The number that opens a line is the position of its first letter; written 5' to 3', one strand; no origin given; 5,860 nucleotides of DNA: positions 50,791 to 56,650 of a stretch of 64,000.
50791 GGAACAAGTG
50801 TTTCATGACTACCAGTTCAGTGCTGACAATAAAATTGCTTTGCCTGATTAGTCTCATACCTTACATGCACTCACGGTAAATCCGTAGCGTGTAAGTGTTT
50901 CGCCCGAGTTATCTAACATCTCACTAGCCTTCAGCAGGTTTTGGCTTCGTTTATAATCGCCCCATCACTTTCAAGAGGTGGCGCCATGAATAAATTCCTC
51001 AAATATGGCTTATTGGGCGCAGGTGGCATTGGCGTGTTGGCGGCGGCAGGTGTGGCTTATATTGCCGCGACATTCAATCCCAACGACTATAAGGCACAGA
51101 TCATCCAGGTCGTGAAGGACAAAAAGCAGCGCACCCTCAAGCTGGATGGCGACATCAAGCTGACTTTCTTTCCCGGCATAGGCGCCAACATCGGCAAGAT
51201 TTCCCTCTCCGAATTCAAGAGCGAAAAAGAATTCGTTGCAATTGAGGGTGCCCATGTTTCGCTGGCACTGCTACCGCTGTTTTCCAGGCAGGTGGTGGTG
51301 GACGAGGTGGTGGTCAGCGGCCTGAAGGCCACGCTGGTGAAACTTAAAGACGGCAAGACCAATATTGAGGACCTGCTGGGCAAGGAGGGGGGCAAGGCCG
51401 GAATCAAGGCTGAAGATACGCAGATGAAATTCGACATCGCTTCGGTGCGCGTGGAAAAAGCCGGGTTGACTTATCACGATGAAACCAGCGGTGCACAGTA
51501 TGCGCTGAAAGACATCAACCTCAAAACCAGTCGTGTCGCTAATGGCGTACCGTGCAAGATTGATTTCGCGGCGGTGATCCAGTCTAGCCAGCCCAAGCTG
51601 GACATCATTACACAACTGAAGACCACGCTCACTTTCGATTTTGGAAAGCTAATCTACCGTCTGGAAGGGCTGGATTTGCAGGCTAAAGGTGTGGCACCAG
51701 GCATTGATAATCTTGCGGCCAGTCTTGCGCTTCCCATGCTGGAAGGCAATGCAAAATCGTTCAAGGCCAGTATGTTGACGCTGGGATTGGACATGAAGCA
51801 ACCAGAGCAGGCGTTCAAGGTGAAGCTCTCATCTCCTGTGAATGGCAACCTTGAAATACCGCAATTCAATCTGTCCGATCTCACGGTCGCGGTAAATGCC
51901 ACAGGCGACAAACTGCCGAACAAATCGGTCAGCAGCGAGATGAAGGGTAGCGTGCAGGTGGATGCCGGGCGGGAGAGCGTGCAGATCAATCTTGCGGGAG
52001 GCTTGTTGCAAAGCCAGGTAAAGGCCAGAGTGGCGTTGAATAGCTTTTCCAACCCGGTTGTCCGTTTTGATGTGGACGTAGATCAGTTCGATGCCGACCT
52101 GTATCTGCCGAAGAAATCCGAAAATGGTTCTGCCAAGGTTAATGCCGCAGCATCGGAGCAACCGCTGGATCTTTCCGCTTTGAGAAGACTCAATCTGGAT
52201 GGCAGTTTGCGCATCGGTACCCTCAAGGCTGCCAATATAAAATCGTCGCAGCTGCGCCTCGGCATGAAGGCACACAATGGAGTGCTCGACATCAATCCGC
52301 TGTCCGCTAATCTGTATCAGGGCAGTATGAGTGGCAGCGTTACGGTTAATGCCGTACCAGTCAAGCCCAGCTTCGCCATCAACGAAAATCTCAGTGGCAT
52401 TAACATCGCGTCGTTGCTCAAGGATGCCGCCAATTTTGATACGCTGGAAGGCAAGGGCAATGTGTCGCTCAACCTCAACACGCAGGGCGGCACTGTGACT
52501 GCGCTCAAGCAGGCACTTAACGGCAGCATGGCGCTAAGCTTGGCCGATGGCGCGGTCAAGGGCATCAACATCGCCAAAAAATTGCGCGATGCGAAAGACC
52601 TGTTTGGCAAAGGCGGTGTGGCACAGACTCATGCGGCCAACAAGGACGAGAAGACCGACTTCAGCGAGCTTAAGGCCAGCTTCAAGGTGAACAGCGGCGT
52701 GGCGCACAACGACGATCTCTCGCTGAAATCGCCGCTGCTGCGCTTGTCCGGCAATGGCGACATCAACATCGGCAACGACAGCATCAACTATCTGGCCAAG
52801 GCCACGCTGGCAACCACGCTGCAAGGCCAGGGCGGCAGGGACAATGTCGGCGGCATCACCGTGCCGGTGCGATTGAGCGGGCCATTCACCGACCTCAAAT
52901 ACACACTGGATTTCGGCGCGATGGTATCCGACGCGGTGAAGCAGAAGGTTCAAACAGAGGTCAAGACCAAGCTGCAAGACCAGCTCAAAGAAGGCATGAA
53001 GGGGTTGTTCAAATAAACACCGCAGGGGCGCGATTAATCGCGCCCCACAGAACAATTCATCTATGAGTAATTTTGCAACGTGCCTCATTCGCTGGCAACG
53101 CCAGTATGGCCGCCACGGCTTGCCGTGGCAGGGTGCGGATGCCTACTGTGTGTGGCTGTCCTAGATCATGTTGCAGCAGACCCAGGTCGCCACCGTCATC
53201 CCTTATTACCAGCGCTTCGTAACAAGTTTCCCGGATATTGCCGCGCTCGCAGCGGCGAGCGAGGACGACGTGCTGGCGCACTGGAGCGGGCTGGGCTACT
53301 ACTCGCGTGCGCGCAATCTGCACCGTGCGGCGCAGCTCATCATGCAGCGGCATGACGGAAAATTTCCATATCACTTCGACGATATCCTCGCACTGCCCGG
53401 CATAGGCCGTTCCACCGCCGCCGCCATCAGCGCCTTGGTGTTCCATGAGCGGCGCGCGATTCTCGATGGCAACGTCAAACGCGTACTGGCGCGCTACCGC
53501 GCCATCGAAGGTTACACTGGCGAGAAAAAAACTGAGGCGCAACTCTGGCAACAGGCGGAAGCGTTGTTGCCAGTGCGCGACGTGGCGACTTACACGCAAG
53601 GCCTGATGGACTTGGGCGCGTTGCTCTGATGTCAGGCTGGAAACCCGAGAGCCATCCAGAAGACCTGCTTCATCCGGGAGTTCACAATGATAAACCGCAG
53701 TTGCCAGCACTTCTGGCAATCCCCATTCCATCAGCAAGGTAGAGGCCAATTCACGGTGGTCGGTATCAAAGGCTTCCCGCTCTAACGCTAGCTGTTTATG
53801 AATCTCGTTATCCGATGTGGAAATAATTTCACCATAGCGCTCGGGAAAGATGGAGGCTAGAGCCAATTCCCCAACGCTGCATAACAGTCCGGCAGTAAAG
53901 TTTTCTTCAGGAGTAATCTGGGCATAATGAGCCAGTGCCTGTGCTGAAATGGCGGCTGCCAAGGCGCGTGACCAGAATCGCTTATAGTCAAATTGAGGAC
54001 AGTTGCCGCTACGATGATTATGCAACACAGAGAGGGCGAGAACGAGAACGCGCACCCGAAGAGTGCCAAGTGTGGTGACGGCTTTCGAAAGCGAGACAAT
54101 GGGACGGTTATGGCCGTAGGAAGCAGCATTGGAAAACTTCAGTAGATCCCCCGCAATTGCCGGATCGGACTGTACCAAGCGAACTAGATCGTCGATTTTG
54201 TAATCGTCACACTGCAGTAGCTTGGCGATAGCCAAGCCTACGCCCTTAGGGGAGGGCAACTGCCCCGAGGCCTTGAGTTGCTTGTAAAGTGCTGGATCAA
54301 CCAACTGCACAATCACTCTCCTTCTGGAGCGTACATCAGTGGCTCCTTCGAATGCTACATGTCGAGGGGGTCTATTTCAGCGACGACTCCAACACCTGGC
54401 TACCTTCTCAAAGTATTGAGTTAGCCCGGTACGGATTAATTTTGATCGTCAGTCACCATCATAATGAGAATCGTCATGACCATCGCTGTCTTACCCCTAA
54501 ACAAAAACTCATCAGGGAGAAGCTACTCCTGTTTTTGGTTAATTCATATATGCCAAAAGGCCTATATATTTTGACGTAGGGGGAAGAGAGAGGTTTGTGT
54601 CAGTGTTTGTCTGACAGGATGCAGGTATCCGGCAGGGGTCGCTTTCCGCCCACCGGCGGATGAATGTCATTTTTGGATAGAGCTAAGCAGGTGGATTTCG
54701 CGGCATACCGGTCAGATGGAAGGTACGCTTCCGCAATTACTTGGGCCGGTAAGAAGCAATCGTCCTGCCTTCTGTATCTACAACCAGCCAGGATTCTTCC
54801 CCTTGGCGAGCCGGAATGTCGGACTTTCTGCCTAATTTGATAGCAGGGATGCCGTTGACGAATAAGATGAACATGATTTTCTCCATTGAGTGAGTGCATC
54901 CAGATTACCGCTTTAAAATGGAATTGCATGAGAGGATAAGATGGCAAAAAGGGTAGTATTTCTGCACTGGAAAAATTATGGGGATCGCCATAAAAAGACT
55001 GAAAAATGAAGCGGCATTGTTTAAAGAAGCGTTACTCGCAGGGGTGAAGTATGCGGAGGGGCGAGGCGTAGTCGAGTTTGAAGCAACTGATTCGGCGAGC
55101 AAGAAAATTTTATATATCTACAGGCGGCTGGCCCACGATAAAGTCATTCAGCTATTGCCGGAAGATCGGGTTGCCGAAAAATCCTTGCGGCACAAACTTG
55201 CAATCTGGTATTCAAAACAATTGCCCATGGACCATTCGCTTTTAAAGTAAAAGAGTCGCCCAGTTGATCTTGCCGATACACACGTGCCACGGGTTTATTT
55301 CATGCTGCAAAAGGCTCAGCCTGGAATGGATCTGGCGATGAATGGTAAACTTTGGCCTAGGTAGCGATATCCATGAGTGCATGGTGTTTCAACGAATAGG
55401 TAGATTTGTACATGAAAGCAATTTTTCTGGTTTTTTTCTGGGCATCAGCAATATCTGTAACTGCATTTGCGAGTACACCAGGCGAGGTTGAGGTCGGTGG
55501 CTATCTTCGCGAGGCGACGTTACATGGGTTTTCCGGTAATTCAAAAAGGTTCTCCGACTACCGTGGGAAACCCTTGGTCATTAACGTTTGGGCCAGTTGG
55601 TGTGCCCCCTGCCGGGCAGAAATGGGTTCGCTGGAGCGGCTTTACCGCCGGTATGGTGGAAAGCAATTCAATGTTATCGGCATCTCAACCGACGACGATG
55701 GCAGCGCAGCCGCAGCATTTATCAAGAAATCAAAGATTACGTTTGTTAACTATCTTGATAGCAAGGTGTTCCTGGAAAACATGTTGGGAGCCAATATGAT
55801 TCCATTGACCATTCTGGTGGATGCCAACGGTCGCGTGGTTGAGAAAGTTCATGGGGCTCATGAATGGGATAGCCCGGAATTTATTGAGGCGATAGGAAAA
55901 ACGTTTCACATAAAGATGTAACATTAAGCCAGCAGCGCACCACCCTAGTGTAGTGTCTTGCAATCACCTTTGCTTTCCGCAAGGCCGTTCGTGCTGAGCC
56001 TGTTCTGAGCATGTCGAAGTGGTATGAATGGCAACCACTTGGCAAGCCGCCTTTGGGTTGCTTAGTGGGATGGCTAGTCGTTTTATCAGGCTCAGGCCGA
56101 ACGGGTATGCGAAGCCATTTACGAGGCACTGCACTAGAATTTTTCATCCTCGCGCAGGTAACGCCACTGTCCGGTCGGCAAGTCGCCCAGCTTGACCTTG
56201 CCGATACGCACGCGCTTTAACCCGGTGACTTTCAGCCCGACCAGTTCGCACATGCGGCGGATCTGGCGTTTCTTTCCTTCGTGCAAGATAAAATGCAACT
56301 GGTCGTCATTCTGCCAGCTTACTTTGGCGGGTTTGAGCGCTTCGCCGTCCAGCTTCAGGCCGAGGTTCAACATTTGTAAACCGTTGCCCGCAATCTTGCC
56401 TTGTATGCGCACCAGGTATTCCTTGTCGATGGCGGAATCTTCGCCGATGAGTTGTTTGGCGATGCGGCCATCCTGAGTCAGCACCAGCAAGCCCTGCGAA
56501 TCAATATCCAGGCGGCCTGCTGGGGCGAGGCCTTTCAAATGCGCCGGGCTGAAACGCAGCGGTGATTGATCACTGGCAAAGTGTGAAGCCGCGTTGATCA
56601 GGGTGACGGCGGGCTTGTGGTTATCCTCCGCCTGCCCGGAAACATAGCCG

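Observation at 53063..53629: mutY is knocked out by an amber codon at the catalytic glutamate and by loss of its 3' half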

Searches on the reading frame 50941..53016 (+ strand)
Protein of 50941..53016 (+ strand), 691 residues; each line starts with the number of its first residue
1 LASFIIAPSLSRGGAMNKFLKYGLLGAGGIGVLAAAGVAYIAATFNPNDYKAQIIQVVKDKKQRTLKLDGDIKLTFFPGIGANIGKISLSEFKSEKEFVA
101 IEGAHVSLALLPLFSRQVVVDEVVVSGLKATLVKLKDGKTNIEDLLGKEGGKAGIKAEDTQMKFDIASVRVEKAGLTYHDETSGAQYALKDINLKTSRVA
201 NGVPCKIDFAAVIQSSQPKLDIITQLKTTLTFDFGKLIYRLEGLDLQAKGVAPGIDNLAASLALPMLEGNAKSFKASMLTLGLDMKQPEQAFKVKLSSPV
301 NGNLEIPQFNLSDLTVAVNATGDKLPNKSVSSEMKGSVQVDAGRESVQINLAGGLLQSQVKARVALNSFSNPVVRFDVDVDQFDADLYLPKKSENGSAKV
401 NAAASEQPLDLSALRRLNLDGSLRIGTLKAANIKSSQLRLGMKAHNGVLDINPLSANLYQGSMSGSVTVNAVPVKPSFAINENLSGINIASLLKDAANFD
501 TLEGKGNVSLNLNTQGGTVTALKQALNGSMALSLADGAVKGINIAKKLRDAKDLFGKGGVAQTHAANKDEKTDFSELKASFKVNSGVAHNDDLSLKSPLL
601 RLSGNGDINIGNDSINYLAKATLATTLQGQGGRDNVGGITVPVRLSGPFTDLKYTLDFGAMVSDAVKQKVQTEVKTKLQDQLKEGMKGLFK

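Call 6: search_protein_families(library=pfam, proteins=[window:50941-53016:+], max_evalue=0.01)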
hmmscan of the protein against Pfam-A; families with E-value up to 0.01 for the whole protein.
window:50941-53016:+ (691 aa): 3 families
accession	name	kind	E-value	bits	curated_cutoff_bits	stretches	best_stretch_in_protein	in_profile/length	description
PF05170.20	AsmA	-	2.6e-63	215.2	29.8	1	16-592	1-606/607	AsmA family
PF13116.12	YhdP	-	5e-14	51.6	46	2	295-545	881-1093/1224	YhdP protein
PF05359.17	DUF748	-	9.6e-14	50.8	50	1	40-200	30-188/1037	Domain of Unknown Function (DUF748)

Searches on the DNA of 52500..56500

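Call 29: search_rna_families(source=window, start=52500, end=56500, threshold=evalue, max_evalue=0.1)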
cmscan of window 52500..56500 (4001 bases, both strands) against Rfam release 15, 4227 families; matches with E-value up to 0.1: 0.
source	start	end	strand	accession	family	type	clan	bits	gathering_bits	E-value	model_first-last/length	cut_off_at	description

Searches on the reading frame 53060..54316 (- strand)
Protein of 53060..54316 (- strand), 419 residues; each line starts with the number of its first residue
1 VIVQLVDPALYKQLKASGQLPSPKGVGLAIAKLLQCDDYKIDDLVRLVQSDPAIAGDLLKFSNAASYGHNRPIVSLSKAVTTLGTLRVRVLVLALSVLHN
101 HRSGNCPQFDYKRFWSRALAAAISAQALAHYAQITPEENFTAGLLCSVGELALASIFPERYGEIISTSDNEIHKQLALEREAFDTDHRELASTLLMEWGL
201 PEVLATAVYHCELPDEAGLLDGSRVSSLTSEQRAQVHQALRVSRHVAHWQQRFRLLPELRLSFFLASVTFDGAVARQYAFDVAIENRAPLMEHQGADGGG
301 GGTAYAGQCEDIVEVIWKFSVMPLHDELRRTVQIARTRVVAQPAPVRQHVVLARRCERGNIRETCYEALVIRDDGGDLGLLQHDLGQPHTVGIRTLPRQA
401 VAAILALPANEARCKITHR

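Call 33: find_encoding_contigs(protein=window:53060-54316:-, flank=6000, max_places=8)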
Protein seq(419 aa) (419 aa): no gene with exactly this product is on record in the collection.

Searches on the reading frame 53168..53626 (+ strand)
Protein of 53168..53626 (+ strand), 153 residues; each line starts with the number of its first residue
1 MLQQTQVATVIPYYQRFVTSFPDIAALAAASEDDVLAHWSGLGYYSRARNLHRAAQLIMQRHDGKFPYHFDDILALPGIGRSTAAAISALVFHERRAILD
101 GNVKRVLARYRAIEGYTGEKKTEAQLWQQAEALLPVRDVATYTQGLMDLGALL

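Call 25: find_encoding_contigs(protein=window:53168-53626:+, flank=6000, max_places=8)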
Protein window:53168-53626:+ (153 aa): 1 contig read that carries it; 1 place shown.
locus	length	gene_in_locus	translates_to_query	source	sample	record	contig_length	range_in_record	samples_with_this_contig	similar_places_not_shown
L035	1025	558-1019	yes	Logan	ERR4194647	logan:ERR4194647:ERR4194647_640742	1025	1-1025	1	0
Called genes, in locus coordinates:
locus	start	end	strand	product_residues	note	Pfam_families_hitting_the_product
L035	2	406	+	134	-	?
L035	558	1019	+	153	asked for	PF00730:HhH-GPD, PF00633:HHH (faint)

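Call 36: find_related_loci(query=window:53168-53626:+, collection=genome_contigs, flank=6000)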
Query window:53168-53626:+ (153 aa) in genome_contigs; peptide patterns used: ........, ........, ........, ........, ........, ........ (x = any residue, [..] = any of these).
600 stretches matched a pattern (row limit reached: there are more); 592 encode a relative of the query (tblastn E <= 1e-3); the best 80 are kept; 80 distinct loci.
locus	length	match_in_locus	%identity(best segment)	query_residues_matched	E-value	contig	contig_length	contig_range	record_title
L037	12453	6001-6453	77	1-151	2e-76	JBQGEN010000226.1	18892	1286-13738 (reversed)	MAG: Sideroxyarcus sp. isolate ContSoil0_14 ContSoil0_contig226, whole genome shotgun sequence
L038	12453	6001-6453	73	1-151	3e-74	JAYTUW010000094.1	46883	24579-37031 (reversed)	MAG: Sideroxydans sp. isolate GFS_5629 GFS_5629_93, whole genome shotgun sequence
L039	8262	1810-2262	74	1-151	5e-74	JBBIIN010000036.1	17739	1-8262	MAG: Gallionellaceae bacterium isolate CYS170214_bin_14 NODE_741_length_17739_cov_22.070572, whole genome shotgun sequen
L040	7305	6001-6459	72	1-153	3e-72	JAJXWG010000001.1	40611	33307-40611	MAG: Proteobacteria bacterium isolate BP5.bin72 NODE_1413_length_40611_cov_6.765043, whole genome shotgun sequence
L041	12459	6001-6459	73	1-153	5e-72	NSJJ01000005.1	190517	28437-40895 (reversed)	MAG: Sulfuricella denitrificans isolate Ru_enrich_SD NODE_25_length_190517_cov_14.1198, whole genome shotgun sequence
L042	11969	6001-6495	68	1-153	1e-70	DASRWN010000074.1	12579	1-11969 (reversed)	MAG TPA_asm: Gallionella sp. isolate SMAG_U10822 k141_300347, whole genome shotgun sequence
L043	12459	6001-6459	71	1-153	4e-70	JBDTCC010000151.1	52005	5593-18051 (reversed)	MAG: Gallionella sp. isolate cluster2_bin.147 k127_2708593, whole genome shotgun sequence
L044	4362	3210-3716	66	1-153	6e-69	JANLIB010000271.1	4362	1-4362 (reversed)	MAG: Gallionella sp. isolate S40-4 k99_171340, whole genome shotgun sequence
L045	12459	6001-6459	70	1-153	2e-68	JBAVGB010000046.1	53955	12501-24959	MAG: Gallionella sp. isolate MFD06949_ilm_asm_bin1 k127_154061, whole genome shotgun sequence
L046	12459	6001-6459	70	1-153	2e-67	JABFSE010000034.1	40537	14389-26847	MAG: Sulfuriferula sp. isolate WB-IL-01 seq_405, whole genome shotgun sequence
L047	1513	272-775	64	1-153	9e-70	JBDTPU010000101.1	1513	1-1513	MAG: Gallionella sp. isolate cluster3_bin.205 NODE_672608_length_1513_cov_5.883402, whole genome shotgun sequence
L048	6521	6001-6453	68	1-151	3e-66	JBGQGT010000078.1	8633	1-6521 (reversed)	MAG: Gammaproteobacteria bacterium isolate OBJ2_061818_090_20 k141_92329_length_8633_cov_15.4956, whole genome shotgun s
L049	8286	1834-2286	68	1-151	7e-66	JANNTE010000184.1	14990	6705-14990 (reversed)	MAG: Betaproteobacteria bacterium isolate SOY_31_concoct_354_sub SOY_31_k141_1686771, whole genome shotgun sequence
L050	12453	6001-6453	66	1-151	1e-65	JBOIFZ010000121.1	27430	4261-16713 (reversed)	MAG: Burkholderiales bacterium isolate H1-B1_metabat2.bin.59_sub k127_1105761, whole genome shotgun sequence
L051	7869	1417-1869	68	1-151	2e-65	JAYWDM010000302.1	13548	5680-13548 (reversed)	MAG: Betaproteobacteria bacterium isolate GL95_UP_metabat_55_sub GL95_UP_metabat_55_sub_301, whole genome shotgun sequen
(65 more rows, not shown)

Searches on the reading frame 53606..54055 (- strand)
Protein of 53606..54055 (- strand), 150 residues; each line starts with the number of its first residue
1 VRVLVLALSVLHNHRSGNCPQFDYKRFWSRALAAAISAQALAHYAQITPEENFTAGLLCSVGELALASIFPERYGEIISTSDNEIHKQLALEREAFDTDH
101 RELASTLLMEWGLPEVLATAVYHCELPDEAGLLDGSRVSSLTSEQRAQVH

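Call 79: find_encoding_contigs(protein=window:53606-54055:-, flank=2000, max_places=5)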
Protein window:53606-54055:- (150 aa): no gene with exactly this product is on record in the collection.

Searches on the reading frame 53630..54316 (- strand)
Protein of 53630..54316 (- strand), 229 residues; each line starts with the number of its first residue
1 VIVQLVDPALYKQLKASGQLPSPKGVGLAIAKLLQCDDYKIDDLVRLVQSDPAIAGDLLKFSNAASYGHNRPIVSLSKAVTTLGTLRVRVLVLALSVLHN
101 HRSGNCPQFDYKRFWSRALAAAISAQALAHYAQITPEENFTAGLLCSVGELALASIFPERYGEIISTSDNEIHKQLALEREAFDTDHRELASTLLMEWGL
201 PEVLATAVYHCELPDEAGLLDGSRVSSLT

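Call 6: search_protein_families(library=pfam, proteins=[window:53630-54316:-], max_evalue=0.01)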
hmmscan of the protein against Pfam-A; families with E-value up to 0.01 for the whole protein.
window:53630-54316:- (229 aa): 1 family
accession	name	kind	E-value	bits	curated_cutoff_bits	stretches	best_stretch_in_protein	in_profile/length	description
PF08668.18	HDOD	-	5.1e-45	153.8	22.9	1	20-210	1-192/196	HDOD domain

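Call 38: find_homologous_proteins(query=window:53630-54310:-, max_evalue=1e-40)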
Query window:53630-54310:- (227 aa): 59 proteins with E <= 1e-40 among 4894 candidates.
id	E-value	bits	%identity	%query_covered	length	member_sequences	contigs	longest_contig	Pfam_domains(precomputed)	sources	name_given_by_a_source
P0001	2.1e-106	372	74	100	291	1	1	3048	PF08668.19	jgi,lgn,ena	-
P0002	3.0e-102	359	70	100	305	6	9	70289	PF08668.19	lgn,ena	-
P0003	1.4e-101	357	74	98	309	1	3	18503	PF08668.19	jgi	jgi:HD-like signal output (HDOD) protein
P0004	2.9e-100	352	72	100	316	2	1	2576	PF08668.19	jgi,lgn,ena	-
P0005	4.2e-100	352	71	100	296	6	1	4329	PF08668.19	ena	-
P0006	2.1e-98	346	70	100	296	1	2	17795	PF08668.19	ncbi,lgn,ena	-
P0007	2.0e-97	343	68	100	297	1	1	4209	PF08668.19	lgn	-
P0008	4.7e-97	342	67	100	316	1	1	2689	PF08668.19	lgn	-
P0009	8.0e-97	341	66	100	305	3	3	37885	PF08668.19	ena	-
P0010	1.5e-96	340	66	100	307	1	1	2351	PF08668.19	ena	-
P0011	6.0e-96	338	69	100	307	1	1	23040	PF08668.19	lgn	-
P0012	8.3e-96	338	67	100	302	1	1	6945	PF08668.19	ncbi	-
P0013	1.9e-95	337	69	100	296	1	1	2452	PF08668.19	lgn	-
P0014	4.0e-95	336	69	100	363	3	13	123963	PF08668.19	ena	-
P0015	1.6e-94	334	67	100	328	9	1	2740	PF08668.19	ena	-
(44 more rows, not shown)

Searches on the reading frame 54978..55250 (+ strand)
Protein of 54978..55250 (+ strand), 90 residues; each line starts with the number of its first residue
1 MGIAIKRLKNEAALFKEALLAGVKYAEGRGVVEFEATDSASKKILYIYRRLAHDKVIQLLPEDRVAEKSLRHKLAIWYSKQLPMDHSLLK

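Call 6: search_protein_families(library=pfam, proteins=[window:54978-55250:+], max_evalue=0.01)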
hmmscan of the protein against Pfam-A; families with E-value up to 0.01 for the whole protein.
window:54978-55250:+ (90 aa): 1 family
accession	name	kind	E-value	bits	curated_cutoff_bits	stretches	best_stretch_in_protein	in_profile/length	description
PF16691.10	DUF5062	-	3.4e-33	114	27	1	8-89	2-83/83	Domain of unknown function (DUF5062)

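Call 34: find_encoding_contigs(protein=window:54978-55247:+, flank=6000, max_places=8)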
Protein window:54978-55247:+ (90 aa): 3 contigs read that carry it; 2 places shown.
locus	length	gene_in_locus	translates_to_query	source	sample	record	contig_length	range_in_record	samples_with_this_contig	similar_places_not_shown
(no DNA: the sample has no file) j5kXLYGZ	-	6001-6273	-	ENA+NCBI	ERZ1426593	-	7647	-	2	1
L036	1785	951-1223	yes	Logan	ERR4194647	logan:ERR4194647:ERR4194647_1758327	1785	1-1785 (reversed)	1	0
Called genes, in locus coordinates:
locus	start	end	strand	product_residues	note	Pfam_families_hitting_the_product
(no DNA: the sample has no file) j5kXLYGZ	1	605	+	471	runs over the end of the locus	?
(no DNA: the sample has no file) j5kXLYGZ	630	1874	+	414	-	PF03060:NMO, PF01180:DHO_dh (weak)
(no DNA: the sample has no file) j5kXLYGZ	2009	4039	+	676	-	PF05170:AsmA, PF05359:DUF748, PF13116:YhdP (faint)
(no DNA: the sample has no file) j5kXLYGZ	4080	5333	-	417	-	PF08668:HDOD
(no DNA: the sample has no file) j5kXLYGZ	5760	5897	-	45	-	-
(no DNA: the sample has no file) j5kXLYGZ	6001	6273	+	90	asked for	PF16691:DUF5062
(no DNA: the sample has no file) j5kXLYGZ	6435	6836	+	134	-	?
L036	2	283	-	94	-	?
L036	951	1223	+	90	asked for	PF16691:DUF5062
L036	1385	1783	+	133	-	?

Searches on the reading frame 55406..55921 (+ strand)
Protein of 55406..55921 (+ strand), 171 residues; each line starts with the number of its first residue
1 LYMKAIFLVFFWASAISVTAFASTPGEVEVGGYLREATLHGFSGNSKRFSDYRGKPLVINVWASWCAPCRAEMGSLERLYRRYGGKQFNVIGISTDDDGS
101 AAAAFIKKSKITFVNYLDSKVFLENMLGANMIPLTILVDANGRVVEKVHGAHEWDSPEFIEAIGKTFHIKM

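Call 6: search_protein_families(library=pfam, proteins=[window:55406-55921:+], max_evalue=0.01)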
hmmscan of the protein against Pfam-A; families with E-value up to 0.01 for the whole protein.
window:55406-55921:+ (171 aa): 6 families
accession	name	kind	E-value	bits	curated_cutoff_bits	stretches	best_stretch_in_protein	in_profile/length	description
PF08534.16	Redoxin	-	2.5e-20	73.2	26.6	1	34-154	6-138/148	Redoxin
PF00578.27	AhpC-TSA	-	3.5e-20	72.6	26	1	36-146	7-123/124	AhpC/TSA family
PF13905.12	Thioredoxin_8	-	1.6e-14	54.4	27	1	54-144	1-94/94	Thioredoxin-like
PF00085.26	Thioredoxin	-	1.8e-05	25.1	23.5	1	55-104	19-67/103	Thioredoxin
PF13098.12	Thioredoxin_2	-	8.2e-05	23.3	27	1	54-152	5-95/104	Thioredoxin-like domain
PF00255.25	GSHPx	-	0.00028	20.9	27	1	42-95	9-61/108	Glutathione peroxidase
